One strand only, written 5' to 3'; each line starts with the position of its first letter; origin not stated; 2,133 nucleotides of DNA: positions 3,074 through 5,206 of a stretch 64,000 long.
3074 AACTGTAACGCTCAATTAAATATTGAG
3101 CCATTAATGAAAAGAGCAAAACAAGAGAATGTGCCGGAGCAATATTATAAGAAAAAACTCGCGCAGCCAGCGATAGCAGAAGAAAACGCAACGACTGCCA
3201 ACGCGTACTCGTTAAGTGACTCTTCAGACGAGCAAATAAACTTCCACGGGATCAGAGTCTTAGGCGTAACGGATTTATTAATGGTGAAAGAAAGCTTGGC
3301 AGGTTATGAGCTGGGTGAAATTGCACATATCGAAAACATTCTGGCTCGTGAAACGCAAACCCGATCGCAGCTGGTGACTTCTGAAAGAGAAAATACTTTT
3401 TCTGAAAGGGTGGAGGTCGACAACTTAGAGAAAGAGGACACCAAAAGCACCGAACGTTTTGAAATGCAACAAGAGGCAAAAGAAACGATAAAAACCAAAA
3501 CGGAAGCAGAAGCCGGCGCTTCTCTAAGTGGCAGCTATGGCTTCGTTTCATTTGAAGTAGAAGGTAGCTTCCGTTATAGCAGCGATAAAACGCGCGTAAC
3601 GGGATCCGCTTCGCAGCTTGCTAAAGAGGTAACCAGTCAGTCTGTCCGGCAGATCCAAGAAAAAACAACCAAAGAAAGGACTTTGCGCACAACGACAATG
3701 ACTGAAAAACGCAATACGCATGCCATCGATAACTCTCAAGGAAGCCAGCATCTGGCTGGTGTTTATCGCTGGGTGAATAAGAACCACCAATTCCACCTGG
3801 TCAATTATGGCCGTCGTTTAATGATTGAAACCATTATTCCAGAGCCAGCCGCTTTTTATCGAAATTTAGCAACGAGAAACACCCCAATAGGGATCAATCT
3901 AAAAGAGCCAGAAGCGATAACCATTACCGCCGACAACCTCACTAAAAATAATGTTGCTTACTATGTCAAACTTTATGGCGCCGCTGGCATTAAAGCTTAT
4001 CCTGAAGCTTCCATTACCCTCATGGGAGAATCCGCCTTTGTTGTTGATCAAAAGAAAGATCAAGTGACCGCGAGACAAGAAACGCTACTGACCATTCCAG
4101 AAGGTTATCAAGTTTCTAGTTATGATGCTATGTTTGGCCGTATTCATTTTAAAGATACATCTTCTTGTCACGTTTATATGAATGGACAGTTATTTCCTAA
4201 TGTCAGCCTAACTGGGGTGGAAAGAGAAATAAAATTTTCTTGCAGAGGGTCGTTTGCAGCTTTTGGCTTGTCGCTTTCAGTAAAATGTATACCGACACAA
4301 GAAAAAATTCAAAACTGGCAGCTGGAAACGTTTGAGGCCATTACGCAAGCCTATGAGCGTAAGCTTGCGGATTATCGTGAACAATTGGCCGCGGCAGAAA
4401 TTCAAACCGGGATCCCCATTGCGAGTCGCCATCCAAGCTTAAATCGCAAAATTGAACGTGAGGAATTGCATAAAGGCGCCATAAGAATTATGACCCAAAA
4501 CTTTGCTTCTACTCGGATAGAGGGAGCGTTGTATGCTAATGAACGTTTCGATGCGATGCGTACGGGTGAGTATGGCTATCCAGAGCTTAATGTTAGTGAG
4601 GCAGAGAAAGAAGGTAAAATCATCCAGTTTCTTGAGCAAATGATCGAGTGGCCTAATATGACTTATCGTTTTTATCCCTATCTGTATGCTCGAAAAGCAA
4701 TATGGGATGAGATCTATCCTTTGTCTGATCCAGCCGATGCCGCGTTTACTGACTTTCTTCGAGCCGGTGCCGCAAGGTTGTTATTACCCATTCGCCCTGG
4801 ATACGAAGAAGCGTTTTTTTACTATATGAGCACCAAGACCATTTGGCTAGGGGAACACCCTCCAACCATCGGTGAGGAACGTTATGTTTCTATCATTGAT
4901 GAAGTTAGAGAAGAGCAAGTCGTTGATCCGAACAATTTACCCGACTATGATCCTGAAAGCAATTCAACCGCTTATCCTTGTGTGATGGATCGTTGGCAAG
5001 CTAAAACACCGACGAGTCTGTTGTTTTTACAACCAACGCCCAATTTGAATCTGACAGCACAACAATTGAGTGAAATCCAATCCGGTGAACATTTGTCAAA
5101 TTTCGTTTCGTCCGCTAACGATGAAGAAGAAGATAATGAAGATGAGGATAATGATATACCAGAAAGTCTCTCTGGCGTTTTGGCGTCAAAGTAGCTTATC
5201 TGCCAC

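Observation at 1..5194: Tightly coupled pair of large unknown proteins, the second with a coiled-coil core and an acidic C-terminal block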

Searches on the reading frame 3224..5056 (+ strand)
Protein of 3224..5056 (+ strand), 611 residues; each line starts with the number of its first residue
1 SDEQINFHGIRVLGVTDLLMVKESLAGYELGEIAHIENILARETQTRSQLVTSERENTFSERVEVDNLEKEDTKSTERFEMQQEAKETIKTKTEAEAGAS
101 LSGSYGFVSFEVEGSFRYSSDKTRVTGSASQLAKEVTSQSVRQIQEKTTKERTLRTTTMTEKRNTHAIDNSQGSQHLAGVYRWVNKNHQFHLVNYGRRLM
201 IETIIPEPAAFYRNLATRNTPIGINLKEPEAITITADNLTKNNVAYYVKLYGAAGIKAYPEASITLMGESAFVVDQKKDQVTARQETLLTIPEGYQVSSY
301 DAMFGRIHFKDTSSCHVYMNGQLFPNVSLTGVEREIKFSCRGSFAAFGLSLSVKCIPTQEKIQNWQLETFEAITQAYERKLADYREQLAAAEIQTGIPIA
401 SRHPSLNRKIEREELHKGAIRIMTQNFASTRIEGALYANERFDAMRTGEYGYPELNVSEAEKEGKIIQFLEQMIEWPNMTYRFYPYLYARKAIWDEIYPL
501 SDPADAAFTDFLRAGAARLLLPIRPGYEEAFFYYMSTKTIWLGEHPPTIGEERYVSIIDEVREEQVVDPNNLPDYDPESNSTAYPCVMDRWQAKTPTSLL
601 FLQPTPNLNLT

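Call 70: predict_structure(alignment_id=A4)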
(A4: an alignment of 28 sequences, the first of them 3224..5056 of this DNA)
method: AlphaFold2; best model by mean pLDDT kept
length: 611 residues; sequences in the alignment: 28
mean_pLDDT: 66.8   pTM: 0.52
mean pLDDT of the five models: 66.8, 65.6, 65.2, 65.0, 63.8
residues with pLDDT >= 90: 41; 70-90: 273; 50-70: 153; < 50: 144
segments of 3 or more residues with pLDDT < 50: 1-6, 46-76, 92-125, 156-166, 218-223, 394-396, 428-439, 545-558, 560-583
pLDDT, mean of each block of 10 residues (from residue 1): 52 68 77 71 49 30 29 46 58 34 29 27 50 67 68 52 49 61 81 69 85 62 64 86 88 88 88 63 73 91 78 75 85 87 80 92 92 90 74 52 72 88 64 39 69 76 82 81 79 75 71 83 78 74 50 46 44 42 58 76 67 50
secondary structure, 60 per line:
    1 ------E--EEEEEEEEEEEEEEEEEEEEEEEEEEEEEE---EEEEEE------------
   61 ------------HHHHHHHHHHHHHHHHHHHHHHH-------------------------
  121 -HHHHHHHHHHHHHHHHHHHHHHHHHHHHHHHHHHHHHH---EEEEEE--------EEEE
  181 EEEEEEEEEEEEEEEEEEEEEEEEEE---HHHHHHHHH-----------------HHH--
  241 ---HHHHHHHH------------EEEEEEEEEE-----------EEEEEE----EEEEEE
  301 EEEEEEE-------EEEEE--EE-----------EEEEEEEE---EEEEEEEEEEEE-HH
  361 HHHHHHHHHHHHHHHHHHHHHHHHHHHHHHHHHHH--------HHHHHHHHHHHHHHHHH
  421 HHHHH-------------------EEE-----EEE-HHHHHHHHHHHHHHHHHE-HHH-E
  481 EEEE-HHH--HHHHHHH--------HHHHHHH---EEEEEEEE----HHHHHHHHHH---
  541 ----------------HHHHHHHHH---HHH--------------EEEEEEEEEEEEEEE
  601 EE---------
elements in order: E10-39 E43-48 H73-95 H122-159 E163-168 E177-206 H210-218 H244-251 E264-273 E285-290 E295-307 E315-319 E335-342 E346-357 H359-395 H404-425 E445-447 E453-455 H457-473 E480-484 H491-497 H506-512 E516-523 H528-537 H557-565 E586-602

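Call 73: fold_search(model_id=the predicted structure, library=pdb)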
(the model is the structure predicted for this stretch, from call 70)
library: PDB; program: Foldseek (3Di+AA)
matches with E <= 10: 628; with E <= 0.001: 0
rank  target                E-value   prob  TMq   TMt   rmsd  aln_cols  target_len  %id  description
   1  5ziz_A                1.3e-02  0.20  0.07  0.13  26.3       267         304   13  Crystal structure of Xanthomonas campestris FlgL (space group H3) (released 2018-10-17)
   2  2x9z                  2.5e-02  0.47  0.08  0.14  16.7       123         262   10  STRUCTURE OF THE PILUS BACKBONE (RRGB) FROM STREPTOCOCCUS PNEUMONIAE (released 2010-06-30)
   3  7eel_H                2.6e-02  1.00  0.13  0.48   6.5       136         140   11  Cyanophage Pam1 capsid asymmetric unit (released 2021-10-20)
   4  4ktr_B                2.6e-02  0.06  0.05  0.05  38.7       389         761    9  Crystal structure of 2-O-alpha-glucosylglycerol phosphorylase in complex with isofagomine and glycerol (released 2014-05-21)
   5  9f4b_F2               3.3e-02  0.60  0.10  0.13  19.4       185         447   10  Pre-assembled baseplate cup of Klebsiella phage KP1 variant vB_Kpn_Lilla1 (released 2025-05-14)
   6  9rkv_M                4.3e-02  0.80  0.11  0.12  11.6       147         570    8  Agrobacterium phage 7-7-1 tail fibers (released 2025-12-10)
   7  4ktr_A                5.4e-02  0.05  0.06  0.05  38.6       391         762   10  Crystal structure of 2-O-alpha-glucosylglycerol phosphorylase in complex with isofagomine and glycerol (released 2014-05-21)
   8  8xcj_F                5.7e-02  0.35  0.12  0.16  15.7       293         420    8  Open State of central tail fiber of bacteriophage lambda upon binding to LamB (gpJ713-LamB complex) (released 2024-05-01)
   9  1uf2_E                6.0e-02  0.33  0.10  0.14  21.0       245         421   10  The Atomic Structure of Rice dwarf Virus (RDV) (released 2003-10-14)
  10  8pdz_A                6.4e-02  0.96  0.10  0.46   9.2       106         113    9  Recombinant Ena3A L-Type endospore appendages (released 2023-11-08)
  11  8zdg_A                6.4e-02  0.23  0.10  0.07  34.8       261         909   10  Cryo-EM structure of the integrin avb3 with CWHM-12, conformation 1 (released 2025-10-22)
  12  6ct8                  6.4e-02  0.07  0.06  0.12  22.9       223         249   12  Selenomethionine structure of N-truncated R2-type pyocin tail fiber at 2.6 angstrom resolution (released 2019-02-20)
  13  6cl6_A                6.7e-02  0.07  0.06  0.09  22.9       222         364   13  Structure of P. aeruginosa R2 pyocin fiber PA0620 comprising C-terminal residues 323-691 (released 2018-06-27)
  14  9l1y_A                8.0e-02  0.35  0.10  0.10  22.6       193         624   12  Vitamin K-dependent gamma-carboxylase apo status (released 2025-10-22)
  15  6gh3_A                8.0e-02  0.02  0.05  0.04  38.4       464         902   10  Paenibacillus sp. YM1 laminaribiose phosphorylase with alpha-man-1-phosphate bound (released 2018-06-13)
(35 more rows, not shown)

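Call 75: fold_search(model_id=the predicted structure, library=viral)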
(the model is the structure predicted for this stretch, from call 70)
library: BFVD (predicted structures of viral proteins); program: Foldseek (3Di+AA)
matches with E <= 10: 916; with E <= 0.001: 0
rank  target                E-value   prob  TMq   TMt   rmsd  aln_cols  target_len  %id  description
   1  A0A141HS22            1.1e-03  0.99  0.12  0.28  18.2       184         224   11  (no name in the UniProt tables at hand)
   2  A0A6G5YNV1            1.1e-03  0.84  0.10  0.14  25.9       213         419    9  (no name in the UniProt tables at hand)
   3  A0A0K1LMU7            2.6e-03  0.66  0.12  0.14  23.1       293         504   10  Tail protein [Caulobacter phage Sansa]
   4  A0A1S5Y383            4.3e-03  1.00  0.11  0.51   5.0       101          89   14  Uncharacterized protein [uncultured archaeal virus]
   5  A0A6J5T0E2            4.8e-03  0.82  0.11  0.27  12.6       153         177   12  Collagen triple helix repeat [uncultured Caudovirales phage]
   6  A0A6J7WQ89            8.4e-03  1.00  0.13  0.48  11.2       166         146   13  Uncharacterized protein [uncultured Caudovirales phage]
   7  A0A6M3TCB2            8.4e-03  0.99  0.11  0.12   6.2       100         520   18  Putative lyase superfamily protein [Pseudomonas phage MR4]
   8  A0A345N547            9.4e-03  0.96  0.12  0.28  13.7       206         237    7  (no name in the UniProt tables at hand)
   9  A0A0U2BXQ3            1.1e-02  0.89  0.10  0.28   8.5       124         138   11  Uncharacterized protein [Paracoccus phage Shpa]
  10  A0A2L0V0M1            1.1e-02  0.75  0.12  0.28  10.1       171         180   10  Uncharacterized protein [Agrobacterium phage Atu_ph07]
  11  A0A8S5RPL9            1.2e-02  0.72  0.09  0.05   8.1       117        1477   13  Tail protein [virus sp. ctoYX9]
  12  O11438                1.4e-02  0.80  0.12  0.22  13.3       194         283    9  Movement protein [Tenuivirus urochloae]
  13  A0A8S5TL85            1.6e-02  0.98  0.11  0.14  18.3       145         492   14  Structural protein [Siphoviridae sp. ctwQT14]
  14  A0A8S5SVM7            1.6e-02  0.96  0.10  0.33  10.1       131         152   11  Putative tail fiber protein [Myoviridae sp. ctBTH15]
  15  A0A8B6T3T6            1.6e-02  0.12  0.07  0.05  27.6       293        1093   12  (no name in the UniProt tables at hand)
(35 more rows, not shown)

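Call 85: search_dna_similar(query=window:3224-5056:+, collection=plasmids, mode=protein, max_rows=25)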
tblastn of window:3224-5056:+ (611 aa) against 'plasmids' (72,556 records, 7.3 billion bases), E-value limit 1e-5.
Records with a match: 14; places in all: 14; records where one place covers at least 80% of the query: 14.
Best place of each record, by identity: <60% 14.
By first word of the organism name: Sinorhizobium 4; Ensifer 2; Streptomyces 2; Bacillus 1; Tsukamurella 1; Chryseobacterium 1; Natronorubrum 1; Cupriavidus 1; Aulosira 1.
By predicted mobility (MOB-suite, as given by PLSDB): non-mobilizable 11; mobilizable 2; conjugative 1.
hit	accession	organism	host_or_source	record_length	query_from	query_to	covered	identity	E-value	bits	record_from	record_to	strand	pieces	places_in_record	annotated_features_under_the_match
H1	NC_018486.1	Bacillus thuringiensis HD-771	-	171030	1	608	100%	33.0%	5e-87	303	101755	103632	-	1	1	hypothetical protein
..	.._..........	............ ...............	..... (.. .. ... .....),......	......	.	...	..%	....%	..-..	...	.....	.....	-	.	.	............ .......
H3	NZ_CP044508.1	Chryseobacterium sp.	Silurus asotus,Whole genome ...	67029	9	611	99%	29.5%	4e-59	222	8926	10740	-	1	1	hypothetical protein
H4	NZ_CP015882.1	Ensifer adhaerens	silty clay loam soil (pH 6.1)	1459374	10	610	98%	29.2%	3e-61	228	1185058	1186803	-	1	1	none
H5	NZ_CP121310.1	Ensifer adhaerens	bacterial colony,soil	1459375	10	610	98%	29.2%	3e-61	228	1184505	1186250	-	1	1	none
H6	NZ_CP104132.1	Sinorhizobium sp. K101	Phaseolus vulgaris,cell ...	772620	10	603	97%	28.6%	1e-45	211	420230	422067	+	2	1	hypothetical protein (x2)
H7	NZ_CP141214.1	Sinorhizobium meliloti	alfalfa,Isolate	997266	10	603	97%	28.5%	4e-54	206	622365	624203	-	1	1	hypothetical protein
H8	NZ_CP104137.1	Sinorhizobium sp. C101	Phaseolus vulgaris,cell ...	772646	10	603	97%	28.3%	8e-53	203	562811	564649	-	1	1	hypothetical protein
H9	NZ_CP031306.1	Natronorubrum bangense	Cell culture,The Bange salt-alkaline ...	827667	6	547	89%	29.2%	1e-64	238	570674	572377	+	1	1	hypothetical protein (x2)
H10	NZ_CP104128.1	Sinorhizobium sp. M103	Phaseolus vulgaris,cell ...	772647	10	603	81%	30.6%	4e-23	218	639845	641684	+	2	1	hypothetical protein (x2)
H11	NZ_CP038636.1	Cupriavidus oxalaticus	whole organism,sewage sludge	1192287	14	606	97%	25.4%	5e-38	159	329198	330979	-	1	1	none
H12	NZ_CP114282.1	Streptomyces aurantiacus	cell culture,Gobi habitat soil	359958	7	607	82%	30.0%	3e-32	262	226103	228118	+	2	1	hypothetical protein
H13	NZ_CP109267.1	Streptomyces sp. NBC_01643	-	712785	10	602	97%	23.8%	3e-40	165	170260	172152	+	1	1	hypothetical protein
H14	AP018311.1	Aulosira laxa NIES-50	-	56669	13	581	93%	22.2%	9e-17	92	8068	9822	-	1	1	hypothetical protein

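Call 86: search_dna_similar(query=window:3224-5056:+, collection=phages, mode=protein, max_rows=15, max_evalue=0.001)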
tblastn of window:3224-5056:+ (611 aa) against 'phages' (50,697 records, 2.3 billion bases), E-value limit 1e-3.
No match.

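Call 87: get_annotated_region(hit=H1, flank=9000)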
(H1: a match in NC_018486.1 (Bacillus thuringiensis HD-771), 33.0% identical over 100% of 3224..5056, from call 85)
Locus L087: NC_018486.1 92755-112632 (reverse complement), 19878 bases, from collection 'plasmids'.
description: Bacillus thuringiensis HD-771 plasmid p01, complete sequence
organism: Bacillus thuringiensis HD-771 (NCBI taxid 1218175)
taxonomy: Bacteria; Bacillota; Bacilli; Bacillales; Bacillaceae; Bacillus; Bacillus thuringiensis; Bacillus thuringiensis HD-771
host: -; source: -; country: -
typing (MOB-suite, as given by PLSDB): non-mobilizable; replicon rep_cluster_125,rep_cluster_1721; mating-pair formation MPF_T
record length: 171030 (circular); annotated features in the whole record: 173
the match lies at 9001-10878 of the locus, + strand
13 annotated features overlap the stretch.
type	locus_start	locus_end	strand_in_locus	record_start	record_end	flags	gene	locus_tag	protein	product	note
CDS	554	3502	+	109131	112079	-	-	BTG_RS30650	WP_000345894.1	hypothetical protein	-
CDS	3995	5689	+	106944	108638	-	-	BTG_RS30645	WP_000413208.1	helix-turn-helix domain-containing protein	-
CDS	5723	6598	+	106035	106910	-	-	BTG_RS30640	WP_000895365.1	hypothetical protein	-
CDS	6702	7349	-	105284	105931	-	-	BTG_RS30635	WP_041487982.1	DUF6037 family protein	-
CDS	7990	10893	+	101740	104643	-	-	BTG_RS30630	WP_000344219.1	hypothetical protein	-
CDS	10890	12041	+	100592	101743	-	-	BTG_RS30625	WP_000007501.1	hypothetical protein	-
CDS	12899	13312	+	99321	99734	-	-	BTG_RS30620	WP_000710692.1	DUF6018 family natural product bioysynthesis protein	-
CDS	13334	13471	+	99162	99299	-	-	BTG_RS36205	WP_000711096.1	hypothetical protein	-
CDS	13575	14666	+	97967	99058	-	-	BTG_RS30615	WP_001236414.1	DUF6094 domain-containing protein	-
CDS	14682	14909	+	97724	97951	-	-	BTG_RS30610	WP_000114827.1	hypothetical protein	-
CDS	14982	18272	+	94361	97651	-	-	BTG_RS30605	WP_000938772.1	DEAD/DEAH box helicase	-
CDS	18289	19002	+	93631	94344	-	-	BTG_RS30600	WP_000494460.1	hypothetical protein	-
CDS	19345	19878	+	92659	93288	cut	-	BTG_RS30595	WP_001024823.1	hypothetical protein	-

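Call 88: get_annotated_region(hit=H2, flank=7000)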
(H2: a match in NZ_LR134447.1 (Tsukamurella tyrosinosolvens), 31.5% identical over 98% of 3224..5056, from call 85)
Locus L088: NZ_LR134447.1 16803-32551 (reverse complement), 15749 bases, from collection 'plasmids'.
description: Tsukamurella tyrosinosolvens strain NCTC13231 plasmid 5, complete sequence
organism: Tsukamurella tyrosinosolvens (NCBI taxid 57704)
taxonomy: Bacteria; Actinomycetota; Actinomycetes; Mycobacteriales; Tsukamurellaceae; Tsukamurella; Tsukamurella tyrosinosolvens
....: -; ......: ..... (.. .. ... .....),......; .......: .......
typing (MOB-suite, as given by PLSDB): non-mobilizable
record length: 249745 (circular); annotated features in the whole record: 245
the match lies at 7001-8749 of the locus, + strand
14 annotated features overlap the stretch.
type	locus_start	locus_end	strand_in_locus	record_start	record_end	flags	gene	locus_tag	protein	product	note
CDS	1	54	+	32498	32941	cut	-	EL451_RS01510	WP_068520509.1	universal stress protein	-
CDS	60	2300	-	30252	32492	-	-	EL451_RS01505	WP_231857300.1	3'-5' exonuclease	-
CDS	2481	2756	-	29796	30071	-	-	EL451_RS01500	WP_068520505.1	hypothetical protein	-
CDS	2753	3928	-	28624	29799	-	-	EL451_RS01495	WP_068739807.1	FAD-dependent monooxygenase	-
CDS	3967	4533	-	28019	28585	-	-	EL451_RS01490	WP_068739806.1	CGNR zinc finger domain-containing protein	-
CDS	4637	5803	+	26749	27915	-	-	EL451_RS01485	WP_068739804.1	epoxide hydrolase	-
CDS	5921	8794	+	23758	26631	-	-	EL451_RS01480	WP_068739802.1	hypothetical protein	-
CDS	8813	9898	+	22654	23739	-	-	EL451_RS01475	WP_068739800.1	hypothetical protein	-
CDS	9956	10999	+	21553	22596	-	-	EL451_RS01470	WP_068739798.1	DNA polymerase IV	GO:0006281 - DNA repair [Evidence IEA]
CDS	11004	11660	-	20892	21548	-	-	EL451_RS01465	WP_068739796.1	MBL fold metallo-hydrolase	-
CDS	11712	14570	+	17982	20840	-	uvrA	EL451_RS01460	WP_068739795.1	excinuclease ABC subunit UvrA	GO:0006289 - nucleotide-excision repair [Evidence IEA]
CDS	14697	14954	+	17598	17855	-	nrdH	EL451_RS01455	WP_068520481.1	glutaredoxin-like protein NrdH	-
CDS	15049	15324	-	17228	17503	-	-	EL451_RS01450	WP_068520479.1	hypothetical protein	-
CDS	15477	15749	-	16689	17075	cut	-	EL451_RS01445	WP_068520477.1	recombinase RecA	-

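Call 90: search_protein_families(library=pfam, alignment_id=A4, max_evalue=0.1)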
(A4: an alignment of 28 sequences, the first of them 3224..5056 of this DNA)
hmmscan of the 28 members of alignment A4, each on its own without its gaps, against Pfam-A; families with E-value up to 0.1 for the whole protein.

A. member 1, window:3224-5056:+ (611 aa): 0 families

B. families by the number of members that match (of 28 scanned): 17 families
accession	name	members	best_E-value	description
PF22227.1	DNA_pol3_gamma_R_C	2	0.0081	DNA polymerase III gamma subunit-related, C-terminal domain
PF13620.12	CarboxypepD_reg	1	5.4e-09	Carboxypeptidase regulatory-like domain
PF02369.22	Big_1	1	0.0017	Bacterial Ig-like domain (group 1)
PF11123.14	DNA_Packaging_2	1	0.0017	DNA packaging protein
PF07210.18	DUF1416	1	0.0063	Protein of unknown function (DUF1416)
PF13115.11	YtkA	1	0.0076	YtkA-like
PF13702.11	Lysozyme_like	1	0.0093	Lysozyme-like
PF13342.12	Toprim_Crpt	1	0.014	C-terminal repeat of topoisomerase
PF05926.16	Phage_GPL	1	0.029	Phage head completion protein (GPL)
PF16061.10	DUF4803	1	0.038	Domain of unknown function (DUF4803)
PF25304.1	WH_eIF2D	1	0.042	eIF2D winged helix domain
PF14415.11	DUF4424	1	0.044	Domain of unknown function (DUF4424)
PF17475.7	Binary_toxB_2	1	0.05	Clostridial binary toxin B/anthrax toxin PA domain 2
PF18192.6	DNTTIP1_dimer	1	0.052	DNTTIP1 dimerisation domain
PF18447.7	FN3_7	1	0.053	Fibronectin type III domain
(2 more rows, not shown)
